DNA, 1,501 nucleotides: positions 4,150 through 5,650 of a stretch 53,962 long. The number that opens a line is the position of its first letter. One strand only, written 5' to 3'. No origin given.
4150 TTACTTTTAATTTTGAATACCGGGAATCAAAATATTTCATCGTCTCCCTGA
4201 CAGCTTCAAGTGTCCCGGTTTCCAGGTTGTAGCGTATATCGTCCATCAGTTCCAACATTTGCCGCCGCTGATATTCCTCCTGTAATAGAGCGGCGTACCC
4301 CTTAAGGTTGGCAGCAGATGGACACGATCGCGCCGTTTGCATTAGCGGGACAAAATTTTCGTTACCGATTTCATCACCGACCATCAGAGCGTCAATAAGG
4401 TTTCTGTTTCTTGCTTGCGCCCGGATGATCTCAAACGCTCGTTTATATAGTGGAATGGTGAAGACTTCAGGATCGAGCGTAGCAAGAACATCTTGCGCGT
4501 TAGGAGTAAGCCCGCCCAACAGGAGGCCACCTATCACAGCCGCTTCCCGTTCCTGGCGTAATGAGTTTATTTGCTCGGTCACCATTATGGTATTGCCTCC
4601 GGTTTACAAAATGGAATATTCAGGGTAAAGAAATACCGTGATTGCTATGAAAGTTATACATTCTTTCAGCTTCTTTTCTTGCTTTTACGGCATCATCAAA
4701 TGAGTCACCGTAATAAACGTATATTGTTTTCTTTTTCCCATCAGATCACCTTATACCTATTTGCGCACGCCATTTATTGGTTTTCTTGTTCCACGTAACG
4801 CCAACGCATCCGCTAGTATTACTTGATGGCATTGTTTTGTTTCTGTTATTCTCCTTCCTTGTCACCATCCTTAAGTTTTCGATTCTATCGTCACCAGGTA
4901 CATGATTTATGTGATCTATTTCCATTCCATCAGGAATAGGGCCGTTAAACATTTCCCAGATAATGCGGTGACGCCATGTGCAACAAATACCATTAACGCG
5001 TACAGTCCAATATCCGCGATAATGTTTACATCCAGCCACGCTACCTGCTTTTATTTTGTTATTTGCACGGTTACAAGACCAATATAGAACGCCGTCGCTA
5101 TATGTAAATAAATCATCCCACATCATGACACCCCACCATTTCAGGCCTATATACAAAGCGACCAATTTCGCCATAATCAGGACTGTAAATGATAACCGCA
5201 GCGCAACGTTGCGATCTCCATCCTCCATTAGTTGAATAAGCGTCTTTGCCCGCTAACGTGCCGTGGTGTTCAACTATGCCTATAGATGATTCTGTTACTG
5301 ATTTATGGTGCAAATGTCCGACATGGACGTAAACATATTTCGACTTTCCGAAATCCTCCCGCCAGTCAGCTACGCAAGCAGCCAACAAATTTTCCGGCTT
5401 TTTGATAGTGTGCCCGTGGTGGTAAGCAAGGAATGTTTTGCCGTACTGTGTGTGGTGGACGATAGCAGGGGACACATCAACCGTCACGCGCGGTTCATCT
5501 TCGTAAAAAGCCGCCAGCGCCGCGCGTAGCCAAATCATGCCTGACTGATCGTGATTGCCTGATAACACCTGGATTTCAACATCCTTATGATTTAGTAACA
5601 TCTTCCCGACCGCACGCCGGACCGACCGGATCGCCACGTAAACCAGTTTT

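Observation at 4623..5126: HNH-AP2 endonuclease gene interrupted by a stop codon in the middle of the AP2-like domain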

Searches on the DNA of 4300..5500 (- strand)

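Call 6: search_dna_similar(query=window:4560-5230:-, collection=phages, mode=near, max_rows=40)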
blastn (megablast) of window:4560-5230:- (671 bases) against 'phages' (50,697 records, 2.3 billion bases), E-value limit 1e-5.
Records with a match: 4; places in all: 4; records where one place covers at least 80% of the query: 3.
Best place of each record, by identity: 95-99% 2; 90-95% 2.
By first word of the organism name: Escherichia 3; Enterobacteria 1.
By host as written in the record: Escherichia coli K-12 2; Escherichia coli str. K-12 substr. W3110 1; Escherichia coli 1.
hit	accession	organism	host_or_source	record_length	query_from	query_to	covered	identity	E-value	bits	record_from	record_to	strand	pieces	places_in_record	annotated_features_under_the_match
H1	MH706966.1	Enterobacteria phage mEp021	Escherichia coli str. K-12 substr. W3110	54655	1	669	100%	97.6%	0e+0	1147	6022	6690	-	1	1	putative HNH endonuclease | hypothetical protein | putative replicative DNA helicase | ribosome_binding_site (x2)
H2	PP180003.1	Escherichia phage mEp515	Escherichia coli K-12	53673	1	669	100%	97.6%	0e+0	1147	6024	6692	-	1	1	homing endonuclease | hypothetical protein | DNA helicase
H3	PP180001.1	Escherichia phage mEp010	Escherichia coli K-12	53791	1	669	100%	90.8%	0e+0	893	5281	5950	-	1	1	homing endonuclease | hypothetical protein | DNA helicase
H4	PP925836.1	Escherichia phage MagusPhagus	Escherichia coli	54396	603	671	10%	91.3%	3e-17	95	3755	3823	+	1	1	hypothetical protein | DNA repair exonuclease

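Call 8: get_annotated_region(hit=H1, flank=1500)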
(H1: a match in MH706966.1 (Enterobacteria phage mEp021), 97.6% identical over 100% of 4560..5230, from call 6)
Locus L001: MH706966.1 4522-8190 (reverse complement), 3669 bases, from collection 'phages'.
description: Enterobacteria phage mEp021, complete genome.
organism: Enterobacteria phage mEp021 (NCBI taxid 1150757)
taxonomy: Viruses; Duplodnaviria; Heunggongvirae; Uroviricota; Caudoviricetes
host: Escherichia coli str. K-12 substr. W3110; source: -; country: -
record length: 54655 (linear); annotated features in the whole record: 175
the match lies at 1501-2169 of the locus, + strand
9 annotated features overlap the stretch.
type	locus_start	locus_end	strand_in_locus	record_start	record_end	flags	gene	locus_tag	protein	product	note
CDS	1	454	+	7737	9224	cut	-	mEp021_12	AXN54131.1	putative zinc-ribbon domain-containing protein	-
regulatory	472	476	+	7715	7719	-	-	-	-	ribosome_binding_site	ATGAG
CDS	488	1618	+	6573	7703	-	-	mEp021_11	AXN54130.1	hypothetical protein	-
regulatory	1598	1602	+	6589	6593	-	-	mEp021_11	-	ribosome_binding_site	GGGTG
CDS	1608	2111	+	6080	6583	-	-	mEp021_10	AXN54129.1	putative HNH endonuclease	-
regulatory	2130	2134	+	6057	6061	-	-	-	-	ribosome_binding_site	CGGAG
CDS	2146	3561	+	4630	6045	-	-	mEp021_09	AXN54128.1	putative replicative DNA helicase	-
regulatory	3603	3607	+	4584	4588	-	-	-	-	ribosome_binding_site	TGGTG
CDS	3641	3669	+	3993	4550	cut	-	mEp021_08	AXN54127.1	hypothetical protein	-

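Call 9: get_annotated_region(hit=H2, flank=1500)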
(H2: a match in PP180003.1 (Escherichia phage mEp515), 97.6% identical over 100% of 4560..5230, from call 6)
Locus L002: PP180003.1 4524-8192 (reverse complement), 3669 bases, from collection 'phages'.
description: Escherichia phage mEp515, complete genome.
organism: Escherichia phage mEp515 (NCBI taxid 3121470)
taxonomy: Viruses; Duplodnaviria; Heunggongvirae; Uroviricota; Caudoviricetes
host: Escherichia coli K-12; source: human feces; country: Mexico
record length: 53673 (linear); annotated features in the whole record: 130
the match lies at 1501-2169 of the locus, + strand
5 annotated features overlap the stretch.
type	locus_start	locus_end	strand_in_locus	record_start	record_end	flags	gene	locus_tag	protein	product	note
CDS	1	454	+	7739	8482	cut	-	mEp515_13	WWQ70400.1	hypothetical protein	hypothetical protein; rasttk_feature_creation_tool=/opt/patric-common/ runtime/bin/phanotate version ...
CDS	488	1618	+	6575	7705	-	-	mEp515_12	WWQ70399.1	hypothetical protein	hypothetical protein; rasttk_feature_creation_tool=/opt/patric-common/ runtime/bin/phanotate version ...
CDS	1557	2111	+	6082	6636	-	-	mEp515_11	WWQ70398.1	homing endonuclease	Phage-associated homing endonuclease; rasttk_feature_creation_tool=/opt/patric-common/ runtime/bin/phanotate version ...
CDS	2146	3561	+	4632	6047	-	-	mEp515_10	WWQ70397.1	DNA helicase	DNA helicase; rasttk_feature_creation_tool=/opt/patric-common/ runtime/bin/phanotate version ...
CDS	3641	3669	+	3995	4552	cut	-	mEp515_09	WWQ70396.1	hypothetical protein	hypothetical protein; rasttk_feature_creation_tool=/opt/patric-common/ runtime/bin/phanotate version ...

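Call 10: get_annotated_region(hit=H3, flank=1500)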
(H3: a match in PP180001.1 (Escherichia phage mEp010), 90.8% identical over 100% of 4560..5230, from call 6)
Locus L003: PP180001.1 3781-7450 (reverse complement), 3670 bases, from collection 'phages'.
description: Escherichia phage mEp010, complete genome.
organism: Escherichia phage mEp010 (NCBI taxid 3121467)
taxonomy: Viruses; Duplodnaviria; Heunggongvirae; Uroviricota; Caudoviricetes
host: Escherichia coli K-12; source: human feces; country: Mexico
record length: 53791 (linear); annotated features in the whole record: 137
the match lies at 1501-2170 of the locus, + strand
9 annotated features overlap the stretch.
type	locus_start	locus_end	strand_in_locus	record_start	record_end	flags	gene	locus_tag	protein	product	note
CDS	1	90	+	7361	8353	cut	-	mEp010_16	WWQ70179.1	DNA replication protein O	rasttk_feature_creation_tool=/opt/patric-common/ runtime/bin/phanotate version Unknown; ...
CDS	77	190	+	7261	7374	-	-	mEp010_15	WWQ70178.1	hypothetical protein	rasttk_feature_creation_tool=/opt/patric-common/ runtime/bin/phanotate version Unknown; ...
CDS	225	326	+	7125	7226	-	-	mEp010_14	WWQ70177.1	hypothetical protein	rasttk_feature_creation_tool=/opt/patric-common/ runtime/bin/phanotate version Unknown; ...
CDS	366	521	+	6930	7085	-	-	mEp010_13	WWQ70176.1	hypothetical protein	rasttk_feature_creation_tool=/opt/patric-common/ runtime/bin/phanotate version Unknown; ...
CDS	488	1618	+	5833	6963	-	-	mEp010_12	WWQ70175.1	hypothetical protein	rasttk_feature_creation_tool=/opt/patric-common/ runtime/bin/phanotate version Unknown; ...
regulatory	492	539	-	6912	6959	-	-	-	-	terminator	Rho-independent terminator predicted by ARNold; label: T1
CDS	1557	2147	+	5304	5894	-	-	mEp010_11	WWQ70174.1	homing endonuclease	rasttk_feature_creation_tool=/opt/patric-common/ runtime/bin/phanotate version Unknown; ...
CDS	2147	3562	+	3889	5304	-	-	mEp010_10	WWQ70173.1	DNA helicase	rasttk_feature_creation_tool=/opt/patric-common/ runtime/bin/phanotate version Unknown; ...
CDS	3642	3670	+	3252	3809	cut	-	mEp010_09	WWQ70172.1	hypothetical protein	rasttk_feature_creation_tool=/opt/patric-common/ runtime/bin/phanotate version Unknown; ...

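Call 14: search_dna_similar(query=window:4560-5230:-, collection=ecoli_genomes, mode=near, max_rows=40)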
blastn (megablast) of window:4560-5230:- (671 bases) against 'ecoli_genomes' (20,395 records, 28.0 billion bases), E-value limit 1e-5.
Records with a match: 25; places in all: 25; records where one place covers at least 80% of the query: 0.
Genomes with a match: 25 of 5426; with a place that covers at least 80% of the query: 0. Places per genome that has any: lowest 1, median 1, highest 1. On chromosomes: 25 places; on plasmids: 0.
Best place of each record, by identity: 95-99% 9; 90-95% 12; 80-90% 4.
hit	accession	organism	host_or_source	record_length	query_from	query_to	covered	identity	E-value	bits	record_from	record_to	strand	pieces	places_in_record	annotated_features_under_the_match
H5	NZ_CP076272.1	Escherichia coli strain E21845/O/A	Homo sapiens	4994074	603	671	10%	98.6%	2e-24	122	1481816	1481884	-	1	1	replicative DNA helicase | hypothetical protein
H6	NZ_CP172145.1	Escherichia coli strain GF66.2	chicken meat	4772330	603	671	10%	98.6%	2e-24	122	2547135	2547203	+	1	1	replicative DNA helicase | hypothetical protein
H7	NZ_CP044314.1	Escherichia coli strain RM9245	feces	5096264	603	671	10%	97.1%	8e-23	117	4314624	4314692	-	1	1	replicative DNA helicase | hypothetical protein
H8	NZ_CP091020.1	Escherichia coli strain STEC308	mutton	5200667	603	671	10%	97.1%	8e-23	117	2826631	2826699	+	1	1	replicative DNA helicase | hypothetical protein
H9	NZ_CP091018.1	Escherichia coli strain STEC307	mutton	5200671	603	671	10%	97.1%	8e-23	117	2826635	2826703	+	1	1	replicative DNA helicase | hypothetical protein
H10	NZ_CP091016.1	Escherichia coli strain STEC306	mutton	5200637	603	671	10%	97.1%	8e-23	117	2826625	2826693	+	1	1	replicative DNA helicase | hypothetical protein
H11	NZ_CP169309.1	Escherichia coli strain MFDS1019527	cattle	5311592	603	671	10%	94.2%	2e-19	106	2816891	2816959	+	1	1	replicative DNA helicase | hypothetical protein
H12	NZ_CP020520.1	Escherichia coli strain 190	Homo sapiens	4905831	603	669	10%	95.5%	5e-20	108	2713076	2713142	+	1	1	hypothetical protein | replicative DNA helicase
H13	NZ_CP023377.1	Escherichia coli strain 127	canine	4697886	603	669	10%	95.5%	5e-20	108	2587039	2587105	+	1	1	hypothetical protein | replicative DNA helicase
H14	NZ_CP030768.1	Escherichia coli strain 2017C-4173W12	missing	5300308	603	669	10%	94.0%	2e-18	102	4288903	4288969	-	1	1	hypothetical protein | replicative DNA helicase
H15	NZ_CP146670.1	Escherichia coli strain MS 21-1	Homo sapiens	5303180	603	669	10%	94.0%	2e-18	102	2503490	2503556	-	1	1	hypothetical protein | replicative DNA helicase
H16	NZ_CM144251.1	Escherichia coli strain LP-26-E1-261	not applicable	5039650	603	669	10%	94.0%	2e-18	102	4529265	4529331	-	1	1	metallophosphoesterase family protein | replicative DNA helicase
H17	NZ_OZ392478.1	Escherichia coli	not applicable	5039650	603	669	10%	94.0%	2e-18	102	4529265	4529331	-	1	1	metallophosphoesterase family protein | replicative DNA helicase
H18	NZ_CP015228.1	Escherichia coli strain 09-00049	lettuce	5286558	603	671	10%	91.3%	4e-16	95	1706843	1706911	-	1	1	replicative DNA helicase | hypothetical protein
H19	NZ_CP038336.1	Escherichia coli O157:H7 strain LSU61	Deer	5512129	603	671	10%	91.3%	4e-16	95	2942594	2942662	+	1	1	replicative DNA helicase | hypothetical protein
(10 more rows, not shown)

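Call 15: get_annotated_region(hit=H5, flank=2000)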
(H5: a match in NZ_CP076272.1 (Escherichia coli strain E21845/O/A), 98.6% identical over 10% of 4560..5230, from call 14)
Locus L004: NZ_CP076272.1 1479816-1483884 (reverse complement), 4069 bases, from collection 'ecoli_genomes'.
description: Escherichia coli strain E21845/O/A chromosome, complete genome
organism: Escherichia coli strain E21845/O/A (NCBI taxid 562)
replicon: chromosome; assembly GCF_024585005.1
host: Homo sapiens; source: adult; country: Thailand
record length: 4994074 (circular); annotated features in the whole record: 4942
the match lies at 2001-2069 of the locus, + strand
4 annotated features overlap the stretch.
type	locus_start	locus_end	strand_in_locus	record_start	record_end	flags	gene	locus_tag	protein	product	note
CDS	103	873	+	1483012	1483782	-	-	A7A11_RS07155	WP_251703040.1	Rha family transcriptional regulator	-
CDS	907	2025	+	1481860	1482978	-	-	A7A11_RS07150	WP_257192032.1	hypothetical protein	-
CDS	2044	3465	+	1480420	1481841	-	-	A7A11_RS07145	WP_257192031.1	replicative DNA helicase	-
CDS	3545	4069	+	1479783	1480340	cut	-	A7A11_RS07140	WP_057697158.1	hypothetical protein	-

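Call 16: get_annotated_region(hit=H4, flank=2000)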
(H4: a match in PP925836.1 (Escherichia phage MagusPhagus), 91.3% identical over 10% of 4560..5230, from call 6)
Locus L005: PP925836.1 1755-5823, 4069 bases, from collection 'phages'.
description: Escherichia phage MagusPhagus, complete genome.
organism: Escherichia phage MagusPhagus (NCBI taxid 3233703)
taxonomy: Viruses
host: Escherichia coli; source: bird poop; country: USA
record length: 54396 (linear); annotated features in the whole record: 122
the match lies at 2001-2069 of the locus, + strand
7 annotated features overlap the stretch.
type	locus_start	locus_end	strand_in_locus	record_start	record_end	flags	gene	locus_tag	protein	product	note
CDS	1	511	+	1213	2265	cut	-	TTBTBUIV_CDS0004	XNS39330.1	hypothetical protein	-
CDS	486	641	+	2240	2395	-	-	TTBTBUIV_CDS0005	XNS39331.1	hypothetical protein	-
CDS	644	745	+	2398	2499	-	-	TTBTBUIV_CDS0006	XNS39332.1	hypothetical protein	-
CDS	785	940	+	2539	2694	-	-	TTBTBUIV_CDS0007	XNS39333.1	hypothetical protein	-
CDS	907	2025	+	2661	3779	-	-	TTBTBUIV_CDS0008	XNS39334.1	DNA repair exonuclease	-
CDS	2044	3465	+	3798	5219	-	-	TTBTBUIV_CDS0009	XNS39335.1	hypothetical protein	-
CDS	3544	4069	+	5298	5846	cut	-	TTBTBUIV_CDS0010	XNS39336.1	MarR family transcrition regulator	-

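Call 30: search_rna_families(source=window, start=4300, end=5500, threshold=evalue, max_evalue=1)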
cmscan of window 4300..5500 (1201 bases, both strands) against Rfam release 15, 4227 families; matches with E-value up to 1: 0.
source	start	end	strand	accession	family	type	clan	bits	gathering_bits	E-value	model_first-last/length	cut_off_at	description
